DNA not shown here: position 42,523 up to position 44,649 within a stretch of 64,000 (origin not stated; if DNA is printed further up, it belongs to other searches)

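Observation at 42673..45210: AT-rich two-gene glycosylation islet (GT2 plus large GT-C-like membrane protein) on the minus strand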

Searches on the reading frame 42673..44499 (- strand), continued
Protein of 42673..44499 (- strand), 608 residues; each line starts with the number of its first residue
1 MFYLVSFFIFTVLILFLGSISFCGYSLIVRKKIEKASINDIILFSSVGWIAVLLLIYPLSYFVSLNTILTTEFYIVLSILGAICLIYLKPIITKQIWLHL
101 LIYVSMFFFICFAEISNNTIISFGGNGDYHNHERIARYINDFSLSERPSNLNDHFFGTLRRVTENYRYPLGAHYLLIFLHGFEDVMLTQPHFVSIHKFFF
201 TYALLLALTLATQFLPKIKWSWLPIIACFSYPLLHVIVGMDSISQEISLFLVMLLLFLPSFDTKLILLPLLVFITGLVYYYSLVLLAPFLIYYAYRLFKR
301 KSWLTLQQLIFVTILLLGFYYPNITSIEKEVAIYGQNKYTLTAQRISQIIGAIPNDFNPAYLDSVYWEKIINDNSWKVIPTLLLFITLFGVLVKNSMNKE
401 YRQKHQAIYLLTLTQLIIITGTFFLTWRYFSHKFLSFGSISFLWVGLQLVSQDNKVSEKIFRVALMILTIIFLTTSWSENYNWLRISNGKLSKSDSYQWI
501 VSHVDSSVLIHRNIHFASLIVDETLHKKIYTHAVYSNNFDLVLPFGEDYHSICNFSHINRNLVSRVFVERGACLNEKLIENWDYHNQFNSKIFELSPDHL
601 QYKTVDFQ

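Call 41: find_encoding_contigs(protein=P0129, flank=8000, max_places=3)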
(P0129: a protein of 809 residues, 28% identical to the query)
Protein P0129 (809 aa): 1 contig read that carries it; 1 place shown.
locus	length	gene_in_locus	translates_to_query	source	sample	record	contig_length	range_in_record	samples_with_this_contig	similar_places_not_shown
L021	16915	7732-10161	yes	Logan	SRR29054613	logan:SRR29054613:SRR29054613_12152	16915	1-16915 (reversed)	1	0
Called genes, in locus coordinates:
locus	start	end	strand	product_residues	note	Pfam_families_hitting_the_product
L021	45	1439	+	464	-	PF01637:ATPase_2, PF13173:AAA_14 (weak), PF03008:DUF234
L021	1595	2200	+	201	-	-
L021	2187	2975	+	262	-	PF08843:AbiEii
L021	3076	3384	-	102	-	PF12844:HTH_19 (weak), PF13560:HTH_31, PF01381:HTH_3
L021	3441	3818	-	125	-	PF05973:Gp49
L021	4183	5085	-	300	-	-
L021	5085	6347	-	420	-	-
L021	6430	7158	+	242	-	PF00535:Glycos_transf_2, PF10111:Glyco_tranf_2_2 (weak), PF13641:Glyco_tranf_2_3 (weak)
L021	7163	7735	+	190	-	PF13489:Methyltransf_23, PF08241:Methyltransf_11, PF13649:Methyltransf_25 (weak)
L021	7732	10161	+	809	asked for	-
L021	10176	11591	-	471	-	PF16822:ALGX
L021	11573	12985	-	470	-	PF03062:MBOAT, PF13813:MBOAT_2 (weak)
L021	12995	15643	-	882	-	PF00534:Glycos_transf_1, PF13692:Glyco_trans_1_4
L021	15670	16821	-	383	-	PF13439:Glyco_transf_4, PF20706:GT4-conflict, PF00534:Glycos_transf_1, PF13692:Glyco_trans_1_4, PF13524:Glyco_trans_1_2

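Call 45: predict_structure(alignment_id=A1)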
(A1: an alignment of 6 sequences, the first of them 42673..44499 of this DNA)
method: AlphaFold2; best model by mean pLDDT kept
length: 608 residues; sequences in the alignment: 6
mean_pLDDT: 64.5   pTM: 0.67
mean pLDDT of the five models: 64.5, 61.8, 58.6, 58.2, 53.4
residues with pLDDT >= 90: 18; 70-90: 237; 50-70: 198; < 50: 155
segments of 3 or more residues with pLDDT < 50: 113-166, 190-193, 234-242, 326-371, 373-375, 426-434, 477-485, 534-536, 582-588, 600-608
pLDDT, mean of each block of 10 residues (from residue 1): 71 89 85 74 88 79 74 89 81 66 64 45 36 42 37 38 46 75 70 61 82 74 70 45 59 76 79 79 70 86 91 81 51 32 41 39 45 49 61 64 67 68 49 54 71 66 67 53 48 73 83 68 65 58 68 81 83 75 47 68 33
secondary structure, 60 per line:
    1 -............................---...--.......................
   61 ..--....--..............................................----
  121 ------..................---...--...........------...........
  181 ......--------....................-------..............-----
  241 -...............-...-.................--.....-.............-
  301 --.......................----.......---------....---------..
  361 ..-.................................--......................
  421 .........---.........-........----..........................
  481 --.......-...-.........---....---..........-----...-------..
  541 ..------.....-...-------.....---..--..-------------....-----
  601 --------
elements in order: H2-29 H38-62 H65-68 H71-116 H127-144 H153-163 H170-186 H195-214 H222-235 H242-256 H262-278 H281-285 H287-299 H303-325 H330-336 H346-349 H359-362 H364-396 H399-429 H433-441 H443-450 H455-480 H483-489 H495-503 E507-510 H514-523 E529-531 H539-542 H549-553 E565-569 E592-595

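Call 48: search_solved_structures(query=A1, max_evalue=10)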
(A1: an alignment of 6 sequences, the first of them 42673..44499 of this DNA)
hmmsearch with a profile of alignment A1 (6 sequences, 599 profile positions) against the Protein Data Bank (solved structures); distinct sequences matched with E-value up to 10: 0.

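Call 59: find_related_loci(query=A2, collection=metagenome_contigs, flank=6000)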
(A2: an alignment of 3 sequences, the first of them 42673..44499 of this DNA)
Query A2 (608 aa) in metagenome_contigs; peptide patterns used: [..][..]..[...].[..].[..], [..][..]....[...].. (x = any residue, [..] = any of these).
303 stretches matched a pattern, but none encodes a relative of the query by tblastn (E <= 1e-3).

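Call 62: search_protein_families(library=pfam, proteins=[window:42673-44499:-], max_evalue=10)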
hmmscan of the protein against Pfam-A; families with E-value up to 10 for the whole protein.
window:42673-44499:- (608 aa): 1 family
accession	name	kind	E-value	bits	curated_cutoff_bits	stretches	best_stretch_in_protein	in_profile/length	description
PF06024.17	Orf78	-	0.083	13.6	29.4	1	33-65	55-87/101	Orf78 (ac78)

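Call 71: fold_search(model_id=the predicted structure, library=pdb)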
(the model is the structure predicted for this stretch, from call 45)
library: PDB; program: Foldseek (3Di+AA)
matches with E <= 10: 70; with E <= 0.001: 0
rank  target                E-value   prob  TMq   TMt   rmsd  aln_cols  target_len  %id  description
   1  6gxc_A                6.7e-02  0.99  0.34  0.30  10.1       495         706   14  Bacterial oligosaccharyltransferase PglB in complex with an inhibitory peptide and a reactive lipid-linked oligosaccha (released 2018-11-14)
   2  9s6t_A                6.7e-02  0.96  0.30  0.36  11.3       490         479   13  Ternary cryo-EM structure of chicken ALG12 with Dol25-PP-GlcNAc2Man7, Dol25-P-Man, and Fab (released 2026-03-18)
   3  5ogl_A                7.3e-02  0.98  0.34  0.30  10.1       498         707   13  Structure of bacterial oligosaccharyltransferase PglB in complex with an acceptor peptide and an lipid-linked oligosac (released 2017-10-25)
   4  3rce_A                8.2e-02  0.97  0.31  0.29  15.2       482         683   15  Bacterial oligosaccharyltransferase PglB (released 2011-06-15)
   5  9wno_A                7.1e-01  0.63  0.29  0.40  12.8       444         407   15  Cryo-EM structure of Candida glabrata GPI mannosyltransferase I bound to Dol-P-Man (released 2025-12-03)
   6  9bd6_A                1.8e+00  0.06  0.11  0.11  24.3       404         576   14  PaMsbA in an occluded, outward conformation (released 2025-09-03)
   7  7tpg_B                2.4e+00  0.06  0.11  0.15  23.4       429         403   12  Single-Particle Cryo-EM Structure of the WaaL O-antigen ligase in its ligand bound state (released 2022-04-06)
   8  4s0f_A                2.5e+00  0.05  0.10  0.10  24.4       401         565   11  Crystal structure of the peptidase-containing ABC transporter PCAT1 E648Q mutant complexed with ATPgS in an occluded c (released 2015-07-22)
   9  5mkk_B                2.6e+00  0.06  0.09  0.10  24.7       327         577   13  Crystal structure of the heterodimeric ABC transporter TmrAB, a homolog of the antigen translocation complex TAP (released 2017-01-18)
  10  4ayw                  2.9e+00  0.02  0.07  0.08  26.0       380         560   13  STRUCTURE OF THE HUMAN MITOCHONDRIAL ABC TRANSPORTER, ABCB10 (PLATE FORM) (released 2012-07-11)
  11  8rql_R                3.2e+00  0.08  0.12  0.19  19.9       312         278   15  TAS2R14 receptor bound to flufenamic acid and gustducin (released 2024-11-27)
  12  7x1w_B                3.5e+00  0.03  0.09  0.09  30.5       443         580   14  Cryo-EM structure of human ABCD1 E630Q in the presence of ATP in inward-facing state (released 2023-03-22)
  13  7shn_B                3.6e+00  0.03  0.09  0.09  28.1       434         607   10  Cryo-EM structure of oleoyl-CoA-bound human peroxisomal fatty acid transporter ABCD1 (released 2021-11-03)
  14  6t3h_B                3.9e+00  0.05  0.12  0.16  20.8       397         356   12  Structure of the Rap conjugation gene regulator of the plasmid pLS20 in apo form (released 2020-06-24)
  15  8iz8                  3.9e+00  0.03  0.08  0.06  24.7       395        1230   11  cryo EM structure of apo hMRP4 (released 2024-04-10)
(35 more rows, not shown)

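Call 90: search_dna_similar(query=window:42673-44499:-, collection=phages, mode=protein, max_evalue=0.001, max_rows=5)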
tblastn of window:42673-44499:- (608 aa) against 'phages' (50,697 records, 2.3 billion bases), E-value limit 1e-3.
No match.
